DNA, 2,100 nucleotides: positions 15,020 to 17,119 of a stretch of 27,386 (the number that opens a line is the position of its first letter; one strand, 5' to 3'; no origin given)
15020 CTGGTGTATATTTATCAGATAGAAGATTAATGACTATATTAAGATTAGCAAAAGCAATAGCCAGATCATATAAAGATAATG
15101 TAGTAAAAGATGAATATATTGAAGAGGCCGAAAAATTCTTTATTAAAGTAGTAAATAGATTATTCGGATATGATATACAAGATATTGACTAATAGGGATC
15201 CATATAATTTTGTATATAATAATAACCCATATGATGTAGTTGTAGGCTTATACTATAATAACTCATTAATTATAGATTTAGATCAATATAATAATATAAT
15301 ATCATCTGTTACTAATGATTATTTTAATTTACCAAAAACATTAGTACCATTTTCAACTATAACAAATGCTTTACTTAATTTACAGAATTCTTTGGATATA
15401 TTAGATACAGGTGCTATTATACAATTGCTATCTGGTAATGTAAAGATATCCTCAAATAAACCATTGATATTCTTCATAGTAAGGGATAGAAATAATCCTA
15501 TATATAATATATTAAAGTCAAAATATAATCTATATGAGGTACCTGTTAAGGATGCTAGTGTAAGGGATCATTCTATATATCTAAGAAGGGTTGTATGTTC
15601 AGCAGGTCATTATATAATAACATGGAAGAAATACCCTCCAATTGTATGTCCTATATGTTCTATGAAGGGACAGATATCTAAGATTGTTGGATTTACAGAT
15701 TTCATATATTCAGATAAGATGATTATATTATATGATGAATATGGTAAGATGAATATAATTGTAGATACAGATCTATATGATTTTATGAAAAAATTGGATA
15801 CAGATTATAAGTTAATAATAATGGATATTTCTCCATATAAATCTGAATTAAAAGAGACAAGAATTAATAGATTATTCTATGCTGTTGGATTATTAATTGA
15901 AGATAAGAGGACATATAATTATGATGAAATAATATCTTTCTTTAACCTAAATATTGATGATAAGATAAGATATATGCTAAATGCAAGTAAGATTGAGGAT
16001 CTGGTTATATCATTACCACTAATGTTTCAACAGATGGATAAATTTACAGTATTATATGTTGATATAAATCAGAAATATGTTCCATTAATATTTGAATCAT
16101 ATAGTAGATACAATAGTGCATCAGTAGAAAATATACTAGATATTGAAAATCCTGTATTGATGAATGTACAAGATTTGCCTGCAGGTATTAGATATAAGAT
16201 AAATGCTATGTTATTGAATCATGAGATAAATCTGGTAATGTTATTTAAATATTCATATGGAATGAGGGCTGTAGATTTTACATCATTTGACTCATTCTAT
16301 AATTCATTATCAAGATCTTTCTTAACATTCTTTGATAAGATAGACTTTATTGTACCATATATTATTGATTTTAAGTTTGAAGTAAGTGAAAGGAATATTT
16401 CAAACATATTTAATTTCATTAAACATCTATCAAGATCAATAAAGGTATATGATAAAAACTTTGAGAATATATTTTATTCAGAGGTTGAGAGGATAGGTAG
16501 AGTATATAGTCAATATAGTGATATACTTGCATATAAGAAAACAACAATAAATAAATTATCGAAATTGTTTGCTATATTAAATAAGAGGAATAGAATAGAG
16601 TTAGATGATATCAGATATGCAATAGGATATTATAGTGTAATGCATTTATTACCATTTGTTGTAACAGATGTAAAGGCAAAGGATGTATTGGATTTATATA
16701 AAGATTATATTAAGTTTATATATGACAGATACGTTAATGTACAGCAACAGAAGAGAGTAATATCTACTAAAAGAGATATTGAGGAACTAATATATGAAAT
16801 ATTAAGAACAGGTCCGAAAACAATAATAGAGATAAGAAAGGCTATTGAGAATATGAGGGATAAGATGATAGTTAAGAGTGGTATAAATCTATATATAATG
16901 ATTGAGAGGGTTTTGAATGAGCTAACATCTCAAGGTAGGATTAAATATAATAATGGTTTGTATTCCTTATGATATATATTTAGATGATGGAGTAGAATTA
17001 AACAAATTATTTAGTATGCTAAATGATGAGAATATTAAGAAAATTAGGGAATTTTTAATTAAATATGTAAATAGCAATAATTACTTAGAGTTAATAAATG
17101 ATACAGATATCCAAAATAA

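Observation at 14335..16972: A dismembered MCM: an active AAA+ core without its N-terminal domain, coupled to a full-length MCM-like ORF with a destroyed Walker A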

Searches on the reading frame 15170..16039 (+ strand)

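Call 65: search_protein_families(library=pfam, proteins=[window:15170-16039:+], max_evalue=5)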
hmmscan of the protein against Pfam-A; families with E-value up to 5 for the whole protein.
window:15170-16039:+ (290 aa): 2 families
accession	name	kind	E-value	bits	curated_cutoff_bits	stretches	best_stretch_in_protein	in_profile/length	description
PF01336.31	tRNA_anti-codon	-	0.025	14.9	27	1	185-217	20-53/75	OB-fold nucleic acid binding domain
PF18735.6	HEPN_RiboL-PSP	-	1.7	8.9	28.4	1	193-261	86-144/191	RiboL-PSP-HEPN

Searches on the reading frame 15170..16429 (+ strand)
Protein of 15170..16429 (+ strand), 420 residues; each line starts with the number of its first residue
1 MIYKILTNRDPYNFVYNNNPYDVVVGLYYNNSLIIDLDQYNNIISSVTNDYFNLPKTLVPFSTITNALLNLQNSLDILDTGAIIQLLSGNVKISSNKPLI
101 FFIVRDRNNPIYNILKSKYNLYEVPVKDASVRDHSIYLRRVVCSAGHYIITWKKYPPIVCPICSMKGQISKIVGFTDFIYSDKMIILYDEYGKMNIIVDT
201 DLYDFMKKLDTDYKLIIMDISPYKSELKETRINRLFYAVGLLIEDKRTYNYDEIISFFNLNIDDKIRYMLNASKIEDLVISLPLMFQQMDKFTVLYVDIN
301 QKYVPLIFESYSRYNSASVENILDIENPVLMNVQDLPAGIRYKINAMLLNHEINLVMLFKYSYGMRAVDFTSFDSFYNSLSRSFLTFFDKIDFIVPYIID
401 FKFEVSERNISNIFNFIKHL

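Call 60: predict_structure(alignment_id=A4)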
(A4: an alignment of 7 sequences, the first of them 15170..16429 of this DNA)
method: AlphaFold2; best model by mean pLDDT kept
length: 420 residues; sequences in the alignment: 7
mean_pLDDT: 55.7   pTM: 0.52
mean pLDDT of the five models: 55.7, 55.1, 54.8, 53.5, 53.1
residues with pLDDT >= 90: 22; 70-90: 108; 50-70: 76; < 50: 214
segments of 3 or more residues with pLDDT < 50: 1-25, 46-49, 51-61, 85-96, 246-339, 352-389, 391-420
pLDDT, mean of each block of 10 residues (from residue 1): 28 39 51 64 51 40 55 60 48 50 74 79 86 84 75 77 69 82 87 89 74 85 81 88 56 39 40 33 34 34 28 32 42 47 56 47 38 41 46 42 34 33
secondary structure, 60 per line:
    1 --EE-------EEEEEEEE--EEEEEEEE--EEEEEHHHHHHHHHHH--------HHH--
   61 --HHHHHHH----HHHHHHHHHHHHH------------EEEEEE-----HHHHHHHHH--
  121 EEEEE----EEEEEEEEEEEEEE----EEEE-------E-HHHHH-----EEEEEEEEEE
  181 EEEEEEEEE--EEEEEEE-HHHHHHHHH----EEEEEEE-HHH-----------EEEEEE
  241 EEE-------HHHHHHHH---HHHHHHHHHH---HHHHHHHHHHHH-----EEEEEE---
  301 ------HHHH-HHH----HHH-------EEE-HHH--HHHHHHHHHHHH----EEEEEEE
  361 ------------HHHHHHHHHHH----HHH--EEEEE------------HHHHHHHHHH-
elements in order: E12-19 E22-29 E32-36 H37-47 H63-69 H74-86 E99-104 H110-118 E121-125 E130-143 E148-151 H161-165 E171-189 E192-198 H200-208 E213-219 E235-243 H251-258 H262-271 H275-286 E292-297 H307-310 E329-331 H338-349 E354-360 H373-383 E393-397 H410-419

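Call 63: fold_search(model_id=the predicted structure, library=pdb)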
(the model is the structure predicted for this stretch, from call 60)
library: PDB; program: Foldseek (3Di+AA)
matches with E <= 10: 1010; with E <= 0.001: 29
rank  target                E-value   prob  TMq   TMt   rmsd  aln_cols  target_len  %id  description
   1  7pmn_5                1.0e-06  1.00  0.21  0.15  18.6       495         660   13  S. cerevisiae replisome-SCF(Dia2) complex bound to double-stranded DNA (conformation II) (released 2021-11-10)
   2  6raw_2                1.2e-06  1.00  0.23  0.18  18.8       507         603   12  D. melanogaster CMG-DNA, State 1A (released 2019-09-11)
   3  9gjp_5                1.6e-06  1.00  0.25  0.18  19.0       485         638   12  OCCM maturation intermediate stalled with an Arginine Finger mutation in Mcm5: Conformer 2 (released 2025-03-05)
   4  8q67_A                2.1e-06  1.00  0.25  0.20  19.2       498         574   13  Crystal structure of a homohexameric MCM from M. acidophilum (released 2025-03-12)
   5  8ouw_3                3.6e-06  0.99  0.24  0.18  17.2       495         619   10  Cryo-EM structure of CMG helicase bound to TIM-1/TIPN-1 and homodimeric DNSN-1 on fork DNA (Caenorhabditis elegans) (released 2023-08-16)
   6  6xty_2                1.5e-05  0.98  0.22  0.17  19.4       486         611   12  CryoEM structure of human CMG bound to AND-1 (CMGA) (released 2020-05-27)
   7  8q67_E                1.7e-05  0.97  0.23  0.18  19.9       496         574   14  Crystal structure of a homohexameric MCM from M. acidophilum (released 2025-03-12)
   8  8q67_C                1.9e-05  0.98  0.23  0.18  19.6       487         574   15  Crystal structure of a homohexameric MCM from M. acidophilum (released 2025-03-12)
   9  6xtx_2                2.2e-05  0.98  0.22  0.15  19.3       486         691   11  CryoEM structure of human CMG bound to ATPgammaS and DNA (released 2020-05-27)
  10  9bcx_7                2.3e-05  0.98  0.23  0.16  19.2       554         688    9  Cryo-EM structure of the S. cerevisiae ORC-Cdc6-Mcm2-7-DNA complex with a fully closed Mcm2-Mcm5 DNA entry gate (released 2025-01-01)
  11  6rqc_5                2.8e-05  0.93  0.20  0.15  18.5       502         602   11  Cryo-EM structure of an MCM loading intermediate (released 2019-11-20)
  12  8q67_B                2.9e-05  0.99  0.24  0.19  17.1       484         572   15  Crystal structure of a homohexameric MCM from M. acidophilum (released 2025-03-12)
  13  8rig_5                3.9e-05  0.99  0.22  0.17  15.4       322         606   11  Cryo-EM structure of an MCM helicase single hexamer loaded onto dsDNA. (released 2025-01-01)
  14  9bcx_6                4.2e-05  0.99  0.22  0.15  15.2       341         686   13  Cryo-EM structure of the S. cerevisiae ORC-Cdc6-Mcm2-7-DNA complex with a fully closed Mcm2-Mcm5 DNA entry gate (released 2025-01-01)
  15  8x7u_A                4.4e-05  0.98  0.24  0.19  20.0       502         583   10  MCM in complex with dsDNA in presence of ATP. (released 2024-01-17)
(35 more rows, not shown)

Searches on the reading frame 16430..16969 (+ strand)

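Call 65: search_protein_families(library=pfam, proteins=[window:16430-16969:+], max_evalue=5)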
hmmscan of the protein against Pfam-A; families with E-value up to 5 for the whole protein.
window:16430-16969:+ (180 aa): 2 families
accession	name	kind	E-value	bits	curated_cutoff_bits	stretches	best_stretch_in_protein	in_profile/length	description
PF02520.22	ANIS5_cation-bd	-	0.0011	19.4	29.3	1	17-64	57-104/109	SXP/RAL-2 family protein Ani s 5-like, metal-binding domain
PF02186.21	TFIIE_beta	-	0.05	14.3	28.1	1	29-60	21-53/66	TFIIE beta subunit core domain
